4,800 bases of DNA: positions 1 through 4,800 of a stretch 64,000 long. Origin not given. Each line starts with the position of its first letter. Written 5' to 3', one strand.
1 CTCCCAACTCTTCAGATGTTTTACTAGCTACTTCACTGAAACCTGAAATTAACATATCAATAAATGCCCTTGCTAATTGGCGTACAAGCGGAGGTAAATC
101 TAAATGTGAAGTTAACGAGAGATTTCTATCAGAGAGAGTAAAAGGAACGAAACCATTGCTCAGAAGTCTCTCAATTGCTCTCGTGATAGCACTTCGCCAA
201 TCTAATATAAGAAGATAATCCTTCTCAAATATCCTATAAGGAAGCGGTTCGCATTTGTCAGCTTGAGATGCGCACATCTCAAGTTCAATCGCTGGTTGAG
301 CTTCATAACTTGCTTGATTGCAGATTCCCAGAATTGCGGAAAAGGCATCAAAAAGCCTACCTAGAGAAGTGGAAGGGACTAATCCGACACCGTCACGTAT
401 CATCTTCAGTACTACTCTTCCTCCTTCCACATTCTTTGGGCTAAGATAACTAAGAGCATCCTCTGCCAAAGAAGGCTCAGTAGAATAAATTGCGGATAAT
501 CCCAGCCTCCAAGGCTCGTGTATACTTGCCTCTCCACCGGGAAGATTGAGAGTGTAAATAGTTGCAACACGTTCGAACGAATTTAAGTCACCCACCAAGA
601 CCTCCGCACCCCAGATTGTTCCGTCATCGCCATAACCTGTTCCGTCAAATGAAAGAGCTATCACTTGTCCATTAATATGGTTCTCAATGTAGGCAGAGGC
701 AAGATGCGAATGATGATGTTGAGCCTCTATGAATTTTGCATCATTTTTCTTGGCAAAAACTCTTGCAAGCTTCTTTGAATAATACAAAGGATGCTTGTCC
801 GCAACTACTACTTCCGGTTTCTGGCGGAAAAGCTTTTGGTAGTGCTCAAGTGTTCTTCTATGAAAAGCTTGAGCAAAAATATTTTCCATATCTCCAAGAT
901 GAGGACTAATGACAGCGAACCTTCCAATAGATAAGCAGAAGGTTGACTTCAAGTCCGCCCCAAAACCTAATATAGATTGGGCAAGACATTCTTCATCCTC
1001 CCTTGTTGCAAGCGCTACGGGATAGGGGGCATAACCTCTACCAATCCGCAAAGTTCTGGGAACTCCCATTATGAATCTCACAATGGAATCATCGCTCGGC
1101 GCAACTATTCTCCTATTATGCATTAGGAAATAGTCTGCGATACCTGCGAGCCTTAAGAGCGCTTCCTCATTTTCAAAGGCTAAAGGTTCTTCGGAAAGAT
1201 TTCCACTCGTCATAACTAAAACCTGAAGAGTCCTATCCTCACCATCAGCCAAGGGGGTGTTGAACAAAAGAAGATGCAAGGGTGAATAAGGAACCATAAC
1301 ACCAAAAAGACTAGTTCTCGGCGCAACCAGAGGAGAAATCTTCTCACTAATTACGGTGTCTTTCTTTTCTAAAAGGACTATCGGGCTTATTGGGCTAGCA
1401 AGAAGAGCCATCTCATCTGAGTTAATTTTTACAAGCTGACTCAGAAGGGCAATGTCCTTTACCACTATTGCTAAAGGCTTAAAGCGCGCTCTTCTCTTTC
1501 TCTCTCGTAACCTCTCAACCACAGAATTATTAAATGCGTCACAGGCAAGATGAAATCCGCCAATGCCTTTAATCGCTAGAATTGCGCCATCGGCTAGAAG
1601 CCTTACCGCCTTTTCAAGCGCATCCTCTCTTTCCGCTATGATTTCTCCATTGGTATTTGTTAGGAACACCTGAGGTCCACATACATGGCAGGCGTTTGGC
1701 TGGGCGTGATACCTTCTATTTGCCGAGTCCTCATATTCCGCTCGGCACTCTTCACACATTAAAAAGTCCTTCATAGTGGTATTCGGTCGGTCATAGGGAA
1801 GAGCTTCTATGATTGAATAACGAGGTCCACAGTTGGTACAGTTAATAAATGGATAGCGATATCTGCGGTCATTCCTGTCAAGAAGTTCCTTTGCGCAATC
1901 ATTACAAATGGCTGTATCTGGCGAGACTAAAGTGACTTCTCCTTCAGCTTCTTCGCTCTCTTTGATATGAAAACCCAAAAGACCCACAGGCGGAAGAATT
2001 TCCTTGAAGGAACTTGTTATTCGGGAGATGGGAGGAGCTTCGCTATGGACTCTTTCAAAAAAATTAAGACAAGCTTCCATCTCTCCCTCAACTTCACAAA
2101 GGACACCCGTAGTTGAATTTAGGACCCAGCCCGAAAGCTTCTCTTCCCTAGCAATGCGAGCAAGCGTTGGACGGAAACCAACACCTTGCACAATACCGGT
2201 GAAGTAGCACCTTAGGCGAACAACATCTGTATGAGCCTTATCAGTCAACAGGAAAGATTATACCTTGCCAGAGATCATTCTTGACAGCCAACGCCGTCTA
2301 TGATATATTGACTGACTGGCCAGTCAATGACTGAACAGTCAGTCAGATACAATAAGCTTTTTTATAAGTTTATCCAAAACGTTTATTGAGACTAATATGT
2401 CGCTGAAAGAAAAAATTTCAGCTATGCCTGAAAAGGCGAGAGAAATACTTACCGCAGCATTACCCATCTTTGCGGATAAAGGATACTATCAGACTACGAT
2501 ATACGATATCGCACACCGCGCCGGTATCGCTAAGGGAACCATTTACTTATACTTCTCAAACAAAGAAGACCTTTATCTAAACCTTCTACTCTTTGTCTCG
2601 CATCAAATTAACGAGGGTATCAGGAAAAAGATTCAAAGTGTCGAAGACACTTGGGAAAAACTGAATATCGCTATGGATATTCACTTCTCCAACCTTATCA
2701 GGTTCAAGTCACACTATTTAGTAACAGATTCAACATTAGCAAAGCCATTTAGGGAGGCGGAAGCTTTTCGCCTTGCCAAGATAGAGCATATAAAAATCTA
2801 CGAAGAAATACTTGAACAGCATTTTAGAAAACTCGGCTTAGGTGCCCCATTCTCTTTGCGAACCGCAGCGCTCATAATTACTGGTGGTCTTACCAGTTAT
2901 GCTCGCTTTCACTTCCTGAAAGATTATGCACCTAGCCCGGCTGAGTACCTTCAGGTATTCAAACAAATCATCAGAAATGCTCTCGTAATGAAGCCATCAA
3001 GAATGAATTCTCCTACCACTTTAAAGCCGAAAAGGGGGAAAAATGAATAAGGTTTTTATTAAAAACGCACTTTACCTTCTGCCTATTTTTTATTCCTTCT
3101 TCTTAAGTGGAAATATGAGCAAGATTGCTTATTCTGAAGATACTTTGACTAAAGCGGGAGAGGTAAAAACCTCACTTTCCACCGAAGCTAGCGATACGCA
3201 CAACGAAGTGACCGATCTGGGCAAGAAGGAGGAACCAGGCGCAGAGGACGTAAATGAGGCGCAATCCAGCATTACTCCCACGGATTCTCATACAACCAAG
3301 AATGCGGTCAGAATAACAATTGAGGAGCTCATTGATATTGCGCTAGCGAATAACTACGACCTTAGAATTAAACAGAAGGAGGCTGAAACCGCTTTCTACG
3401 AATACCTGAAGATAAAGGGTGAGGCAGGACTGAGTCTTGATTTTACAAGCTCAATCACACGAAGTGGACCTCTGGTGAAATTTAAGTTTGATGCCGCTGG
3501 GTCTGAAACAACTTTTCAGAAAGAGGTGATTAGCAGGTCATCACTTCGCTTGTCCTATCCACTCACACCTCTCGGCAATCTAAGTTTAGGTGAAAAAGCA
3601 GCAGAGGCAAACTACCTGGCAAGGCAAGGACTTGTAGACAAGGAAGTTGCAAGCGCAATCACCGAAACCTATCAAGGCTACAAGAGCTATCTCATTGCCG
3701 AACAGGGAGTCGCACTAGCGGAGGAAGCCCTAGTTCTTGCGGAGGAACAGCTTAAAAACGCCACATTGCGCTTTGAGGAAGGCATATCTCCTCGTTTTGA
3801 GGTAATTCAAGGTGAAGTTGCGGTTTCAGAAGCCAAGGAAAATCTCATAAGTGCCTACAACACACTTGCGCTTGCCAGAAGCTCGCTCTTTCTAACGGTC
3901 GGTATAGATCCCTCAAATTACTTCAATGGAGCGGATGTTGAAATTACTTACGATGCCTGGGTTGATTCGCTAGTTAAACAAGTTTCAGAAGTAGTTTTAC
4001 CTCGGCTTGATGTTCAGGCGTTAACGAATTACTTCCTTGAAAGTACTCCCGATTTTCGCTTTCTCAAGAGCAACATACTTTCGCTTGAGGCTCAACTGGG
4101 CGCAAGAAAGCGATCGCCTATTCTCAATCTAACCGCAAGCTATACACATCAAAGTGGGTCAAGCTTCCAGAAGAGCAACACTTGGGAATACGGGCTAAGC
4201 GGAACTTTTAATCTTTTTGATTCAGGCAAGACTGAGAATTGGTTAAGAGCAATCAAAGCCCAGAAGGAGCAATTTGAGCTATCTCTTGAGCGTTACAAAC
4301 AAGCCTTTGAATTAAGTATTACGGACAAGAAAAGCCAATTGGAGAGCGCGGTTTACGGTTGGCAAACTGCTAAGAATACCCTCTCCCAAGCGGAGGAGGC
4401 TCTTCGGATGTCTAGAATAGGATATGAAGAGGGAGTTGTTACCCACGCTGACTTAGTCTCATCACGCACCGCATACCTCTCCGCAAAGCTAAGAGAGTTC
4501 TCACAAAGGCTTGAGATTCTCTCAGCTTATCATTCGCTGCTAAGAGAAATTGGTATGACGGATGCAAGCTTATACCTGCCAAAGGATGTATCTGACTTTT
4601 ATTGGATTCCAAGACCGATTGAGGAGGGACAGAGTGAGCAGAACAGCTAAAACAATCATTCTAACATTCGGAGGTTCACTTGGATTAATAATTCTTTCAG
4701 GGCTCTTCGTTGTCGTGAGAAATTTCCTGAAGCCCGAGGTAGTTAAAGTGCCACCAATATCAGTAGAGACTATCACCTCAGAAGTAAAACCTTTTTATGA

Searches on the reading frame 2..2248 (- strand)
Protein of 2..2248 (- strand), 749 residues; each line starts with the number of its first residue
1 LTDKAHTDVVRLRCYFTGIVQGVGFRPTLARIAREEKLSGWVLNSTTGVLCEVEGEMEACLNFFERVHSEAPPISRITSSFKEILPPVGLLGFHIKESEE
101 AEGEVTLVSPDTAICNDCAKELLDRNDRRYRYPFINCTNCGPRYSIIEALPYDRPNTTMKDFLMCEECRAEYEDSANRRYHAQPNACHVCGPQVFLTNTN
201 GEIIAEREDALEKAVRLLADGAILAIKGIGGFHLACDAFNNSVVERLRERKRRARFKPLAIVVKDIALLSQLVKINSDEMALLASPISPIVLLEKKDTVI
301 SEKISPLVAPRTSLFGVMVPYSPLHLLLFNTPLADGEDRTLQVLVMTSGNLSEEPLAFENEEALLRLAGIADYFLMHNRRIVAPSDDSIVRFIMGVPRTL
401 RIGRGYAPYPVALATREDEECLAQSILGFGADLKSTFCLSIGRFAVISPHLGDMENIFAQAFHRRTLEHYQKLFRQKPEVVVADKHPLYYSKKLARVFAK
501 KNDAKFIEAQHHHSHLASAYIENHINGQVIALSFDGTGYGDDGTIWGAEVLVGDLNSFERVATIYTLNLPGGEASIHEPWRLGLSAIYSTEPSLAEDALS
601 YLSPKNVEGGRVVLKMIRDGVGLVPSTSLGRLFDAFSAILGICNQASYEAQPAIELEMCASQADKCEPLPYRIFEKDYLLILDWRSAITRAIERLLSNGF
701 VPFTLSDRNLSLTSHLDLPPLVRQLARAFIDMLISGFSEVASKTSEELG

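Call 79: search_protein_families(library=pfam, proteins=[window:2-2248:-], max_evalue=0.01)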
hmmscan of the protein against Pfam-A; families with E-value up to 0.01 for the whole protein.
window:2-2248:- (749 aa): 5 families
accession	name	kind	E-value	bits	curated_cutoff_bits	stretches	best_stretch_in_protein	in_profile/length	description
PF22521.2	HypF_C_2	-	6.6e-46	157.5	27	1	532-696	2-161/241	Carbamoyltransferase, Kae1-like Domain, second subdomain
PF01300.24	Sua5_yciO_yrdC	-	2.1e-38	132.1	25.1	1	217-403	2-178/178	Telomere recombination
PF07503.17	zf-HYPF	-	6.1e-33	112.8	23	2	114-147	1-34/34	HypF finger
PF17788.7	HypF_C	-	1.8e-27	96.3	23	1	424-522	4-99/99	HypF Kae1-like domain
PF00708.24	Acylphosphatase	-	1.7e-15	57.5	22.5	1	14-79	3-68/85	Acylphosphatase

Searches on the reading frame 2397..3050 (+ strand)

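Call 21: search_protein_families(library=pfam, proteins=[window:2397-3050:+], max_evalue=0.001)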
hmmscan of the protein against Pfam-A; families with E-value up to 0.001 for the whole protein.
window:2397-3050:+ (217 aa): 1 family
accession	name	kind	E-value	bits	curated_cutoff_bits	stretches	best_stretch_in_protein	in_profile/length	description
PF00440.29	TetR_N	-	1.6e-16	60.2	24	1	17-61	1-45/47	Bacterial regulatory proteins, tetR family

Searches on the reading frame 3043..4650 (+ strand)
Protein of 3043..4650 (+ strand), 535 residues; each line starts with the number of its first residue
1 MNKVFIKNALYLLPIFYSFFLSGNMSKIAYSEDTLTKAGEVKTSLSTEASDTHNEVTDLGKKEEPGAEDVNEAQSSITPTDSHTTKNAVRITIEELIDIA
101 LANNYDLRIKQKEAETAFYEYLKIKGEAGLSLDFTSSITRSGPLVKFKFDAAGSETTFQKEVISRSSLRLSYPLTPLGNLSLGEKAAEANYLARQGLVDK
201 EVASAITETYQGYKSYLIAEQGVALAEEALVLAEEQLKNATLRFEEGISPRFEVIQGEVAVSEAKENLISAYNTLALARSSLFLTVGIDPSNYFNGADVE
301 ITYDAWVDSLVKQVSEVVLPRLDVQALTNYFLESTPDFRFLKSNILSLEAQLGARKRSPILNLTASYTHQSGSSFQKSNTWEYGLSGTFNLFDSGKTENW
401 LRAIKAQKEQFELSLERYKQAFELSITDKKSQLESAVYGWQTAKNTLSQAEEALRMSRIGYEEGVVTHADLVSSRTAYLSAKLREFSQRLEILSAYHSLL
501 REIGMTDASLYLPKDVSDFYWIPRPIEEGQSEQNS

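Call 21: search_protein_families(library=pfam, proteins=[window:3043-4650:+], max_evalue=0.001)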
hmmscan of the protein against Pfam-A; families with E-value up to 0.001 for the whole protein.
window:3043-4650:+ (535 aa): 1 family
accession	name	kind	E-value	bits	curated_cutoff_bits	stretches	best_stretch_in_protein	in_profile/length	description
PF02321.23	OEP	-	5e-43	147.5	22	2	94-283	2-183/187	Outer membrane efflux protein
